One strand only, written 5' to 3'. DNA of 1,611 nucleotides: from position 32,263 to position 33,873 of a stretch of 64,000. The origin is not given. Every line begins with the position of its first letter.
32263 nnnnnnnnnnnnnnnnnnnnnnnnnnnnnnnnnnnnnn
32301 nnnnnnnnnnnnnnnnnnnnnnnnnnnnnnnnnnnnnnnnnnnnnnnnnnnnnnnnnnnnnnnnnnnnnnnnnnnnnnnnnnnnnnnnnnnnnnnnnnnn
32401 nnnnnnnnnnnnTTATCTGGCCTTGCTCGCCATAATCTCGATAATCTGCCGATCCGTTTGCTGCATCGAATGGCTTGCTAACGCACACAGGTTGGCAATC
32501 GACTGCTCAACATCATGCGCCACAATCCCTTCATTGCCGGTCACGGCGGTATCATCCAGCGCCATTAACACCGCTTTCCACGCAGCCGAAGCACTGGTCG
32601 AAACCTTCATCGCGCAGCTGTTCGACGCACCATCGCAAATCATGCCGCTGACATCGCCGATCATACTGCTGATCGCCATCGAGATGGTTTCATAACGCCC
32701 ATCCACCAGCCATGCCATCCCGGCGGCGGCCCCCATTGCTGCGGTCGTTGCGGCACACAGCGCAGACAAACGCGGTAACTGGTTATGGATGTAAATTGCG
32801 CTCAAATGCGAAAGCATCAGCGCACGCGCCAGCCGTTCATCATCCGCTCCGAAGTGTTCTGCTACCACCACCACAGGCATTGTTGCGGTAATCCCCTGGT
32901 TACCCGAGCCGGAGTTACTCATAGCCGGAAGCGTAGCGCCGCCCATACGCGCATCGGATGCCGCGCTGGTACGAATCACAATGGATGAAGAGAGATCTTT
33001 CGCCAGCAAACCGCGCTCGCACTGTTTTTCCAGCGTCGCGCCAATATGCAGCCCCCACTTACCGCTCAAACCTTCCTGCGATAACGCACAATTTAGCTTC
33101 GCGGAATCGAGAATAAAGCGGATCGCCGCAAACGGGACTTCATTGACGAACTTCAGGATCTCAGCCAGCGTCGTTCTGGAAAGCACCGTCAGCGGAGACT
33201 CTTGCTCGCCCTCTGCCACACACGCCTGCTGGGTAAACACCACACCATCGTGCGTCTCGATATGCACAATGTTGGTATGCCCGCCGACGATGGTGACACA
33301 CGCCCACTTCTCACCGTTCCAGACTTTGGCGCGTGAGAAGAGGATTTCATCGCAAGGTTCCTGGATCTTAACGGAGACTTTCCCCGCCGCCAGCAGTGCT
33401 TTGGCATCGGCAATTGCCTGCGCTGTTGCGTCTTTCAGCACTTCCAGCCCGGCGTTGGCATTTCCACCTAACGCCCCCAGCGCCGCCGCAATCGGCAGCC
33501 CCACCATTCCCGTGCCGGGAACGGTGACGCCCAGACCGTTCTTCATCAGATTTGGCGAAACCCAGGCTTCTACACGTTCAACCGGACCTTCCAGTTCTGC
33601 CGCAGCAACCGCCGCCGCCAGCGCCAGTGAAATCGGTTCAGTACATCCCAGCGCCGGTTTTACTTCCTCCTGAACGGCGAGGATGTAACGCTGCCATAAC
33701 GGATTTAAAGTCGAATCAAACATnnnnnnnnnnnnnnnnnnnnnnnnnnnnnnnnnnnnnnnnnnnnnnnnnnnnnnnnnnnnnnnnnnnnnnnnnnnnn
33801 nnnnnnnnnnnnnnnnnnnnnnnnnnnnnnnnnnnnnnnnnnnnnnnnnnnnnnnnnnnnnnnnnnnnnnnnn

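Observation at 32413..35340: cyuP-cyuA (yhaO-yhaM) immediately downstream of the tdc operon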

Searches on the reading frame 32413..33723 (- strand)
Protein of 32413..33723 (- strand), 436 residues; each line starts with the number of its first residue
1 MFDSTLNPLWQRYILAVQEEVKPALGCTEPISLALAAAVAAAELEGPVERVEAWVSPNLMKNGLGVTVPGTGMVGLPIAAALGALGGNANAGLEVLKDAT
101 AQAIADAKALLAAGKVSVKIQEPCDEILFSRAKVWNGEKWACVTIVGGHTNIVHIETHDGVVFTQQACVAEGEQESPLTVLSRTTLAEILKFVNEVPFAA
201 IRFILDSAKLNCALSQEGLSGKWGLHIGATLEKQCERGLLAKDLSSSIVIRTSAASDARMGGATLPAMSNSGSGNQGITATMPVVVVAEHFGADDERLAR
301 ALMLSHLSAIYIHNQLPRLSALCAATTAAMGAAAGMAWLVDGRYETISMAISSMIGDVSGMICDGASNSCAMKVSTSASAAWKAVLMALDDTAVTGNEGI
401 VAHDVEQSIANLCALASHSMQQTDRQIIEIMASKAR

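Call 5: search_protein_families(proteins=[window:32413-33723:-], library=ncbifam)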
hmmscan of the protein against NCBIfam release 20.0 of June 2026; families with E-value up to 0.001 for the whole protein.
window:32413-33723:- (436 aa): 0 families

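Call 9: profile_search(protein=window:32413-33723:-)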
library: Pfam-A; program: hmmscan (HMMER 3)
A. the first sequence (436 residues): domains with independent E <= 10: 3; with E <= 0.001: 1
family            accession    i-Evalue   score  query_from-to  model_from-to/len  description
SDH_alpha         PF03313.21    1.4e-58   199.1      91-428         2-259/260  Serine dehydratase alpha chain
MmgE_PrpD_N       PF03972.19      0.016    14.9     286-389       107-212/244  MmgE/PrpD N-terminal domain
Copper-fist       PF00649.23       0.13    12.3     135-149         3-17/39  Copper fist DNA binding domain

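Call 14: search_solved_structures(query=window:32413-33723:-, max_evalue=0.001)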
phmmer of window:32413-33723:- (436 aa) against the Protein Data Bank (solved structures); distinct sequences matched with E-value up to 0.001: 2.
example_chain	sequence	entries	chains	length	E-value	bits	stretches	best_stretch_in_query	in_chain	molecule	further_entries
9he0_A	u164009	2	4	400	2.4e-28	102.5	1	242-434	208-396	L-cysteine desulfidase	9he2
9fsl_A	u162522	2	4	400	7.5e-28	100.8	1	242-434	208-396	L-cysteine desulfidase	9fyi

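Call 26: find_related_loci(query=window:32413-33723:-, collection=genome_contigs, flank=10000)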
Query window:32413-33723:- (436 aa) in genome_contigs; peptide patterns used: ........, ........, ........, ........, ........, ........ (x = any residue, [..] = any of these).
129 stretches matched a pattern; 81 encode a relative of the query (tblastn E <= 1e-3); the best 80 are kept; 79 distinct loci.
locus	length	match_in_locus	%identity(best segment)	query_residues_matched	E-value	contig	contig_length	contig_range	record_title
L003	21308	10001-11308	98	1-436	0e+0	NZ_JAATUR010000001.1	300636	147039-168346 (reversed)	Escherichia coli strain SCPM-O-B-8794 1length=300636, whole genome shotgun sequence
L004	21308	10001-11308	98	1-436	0e+0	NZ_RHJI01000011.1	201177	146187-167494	Escherichia sp. E1V33 1V33_11_consensus, whole genome shotgun sequence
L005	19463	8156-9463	98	1-436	0e+0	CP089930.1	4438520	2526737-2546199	Escherichia coli strain E69 chromosome, complete genome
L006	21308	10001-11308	97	1-436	0e+0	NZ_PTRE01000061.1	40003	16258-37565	Escherichia sp. MOD1-EC7003 MOD1-EC7003_61_length_40003_cov_115, whole genome shotgun sequence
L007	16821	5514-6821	96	1-436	0e+0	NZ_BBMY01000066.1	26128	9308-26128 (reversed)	Escherichia albertii NBRC 107761 = DSM 17582 strain NBRC 107761, whole genome shotgun sequence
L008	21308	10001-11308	84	1-436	0e+0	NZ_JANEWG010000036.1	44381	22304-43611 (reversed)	Citrobacter sp. Awk 4 510132-22-36, whole genome shotgun sequence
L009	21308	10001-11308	85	1-436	0e+0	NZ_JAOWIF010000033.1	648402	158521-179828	Citrobacter sp. Cu233 225, whole genome shotgun sequence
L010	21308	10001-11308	83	1-436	0e+0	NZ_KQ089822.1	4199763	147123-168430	Citrobacter sp. MGH106 aetzL-supercont1.1, whole genome shotgun sequence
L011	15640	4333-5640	84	1-436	0e+0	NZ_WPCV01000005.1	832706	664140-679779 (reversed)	Citrobacter sp. On2M On2M_5, whole genome shotgun sequence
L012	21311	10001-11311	85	1-436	0e+0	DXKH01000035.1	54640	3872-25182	MAG TPA_asm: Citrobacter sp. isolate HRGM_Genome_0066 HRGM_Genome_0066_35, whole genome shotgun sequence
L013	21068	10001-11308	83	1-436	0e+0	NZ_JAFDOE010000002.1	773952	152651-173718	Citrobacter sp. FP75 contig2, whole genome shotgun sequence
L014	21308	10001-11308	83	1-436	0e+0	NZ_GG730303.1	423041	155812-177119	Citrobacter youngae ATCC 29220 Scfld4, whole genome shotgun sequence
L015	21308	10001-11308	85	1-435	0e+0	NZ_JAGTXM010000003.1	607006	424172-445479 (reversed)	Citrobacter amalonaticus strain ku-bf3 scaffold_2, whole genome shotgun sequence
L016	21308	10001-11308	83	1-436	0e+0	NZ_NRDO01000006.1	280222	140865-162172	Citrobacter sp. NCU1 contig_6, whole genome shotgun sequence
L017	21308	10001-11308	83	1-436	0e+0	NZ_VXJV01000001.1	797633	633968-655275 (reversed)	Salmonella enterica subsp. diarizonae strain CCUG 30040T contig_0000001, whole genome shotgun sequence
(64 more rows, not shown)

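Call 43: search_solved_structures(query=window:32413-33723:-, max_evalue=0.001, show_alignments=1)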
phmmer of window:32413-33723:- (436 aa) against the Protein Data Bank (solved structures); distinct sequences matched with E-value up to 0.001: 2.
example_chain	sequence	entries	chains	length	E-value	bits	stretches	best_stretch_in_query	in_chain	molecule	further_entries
9he0_A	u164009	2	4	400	2.4e-28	102.5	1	242-434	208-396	L-cysteine desulfidase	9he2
9fsl_A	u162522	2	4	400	7.5e-28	100.8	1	242-434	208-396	L-cysteine desulfidase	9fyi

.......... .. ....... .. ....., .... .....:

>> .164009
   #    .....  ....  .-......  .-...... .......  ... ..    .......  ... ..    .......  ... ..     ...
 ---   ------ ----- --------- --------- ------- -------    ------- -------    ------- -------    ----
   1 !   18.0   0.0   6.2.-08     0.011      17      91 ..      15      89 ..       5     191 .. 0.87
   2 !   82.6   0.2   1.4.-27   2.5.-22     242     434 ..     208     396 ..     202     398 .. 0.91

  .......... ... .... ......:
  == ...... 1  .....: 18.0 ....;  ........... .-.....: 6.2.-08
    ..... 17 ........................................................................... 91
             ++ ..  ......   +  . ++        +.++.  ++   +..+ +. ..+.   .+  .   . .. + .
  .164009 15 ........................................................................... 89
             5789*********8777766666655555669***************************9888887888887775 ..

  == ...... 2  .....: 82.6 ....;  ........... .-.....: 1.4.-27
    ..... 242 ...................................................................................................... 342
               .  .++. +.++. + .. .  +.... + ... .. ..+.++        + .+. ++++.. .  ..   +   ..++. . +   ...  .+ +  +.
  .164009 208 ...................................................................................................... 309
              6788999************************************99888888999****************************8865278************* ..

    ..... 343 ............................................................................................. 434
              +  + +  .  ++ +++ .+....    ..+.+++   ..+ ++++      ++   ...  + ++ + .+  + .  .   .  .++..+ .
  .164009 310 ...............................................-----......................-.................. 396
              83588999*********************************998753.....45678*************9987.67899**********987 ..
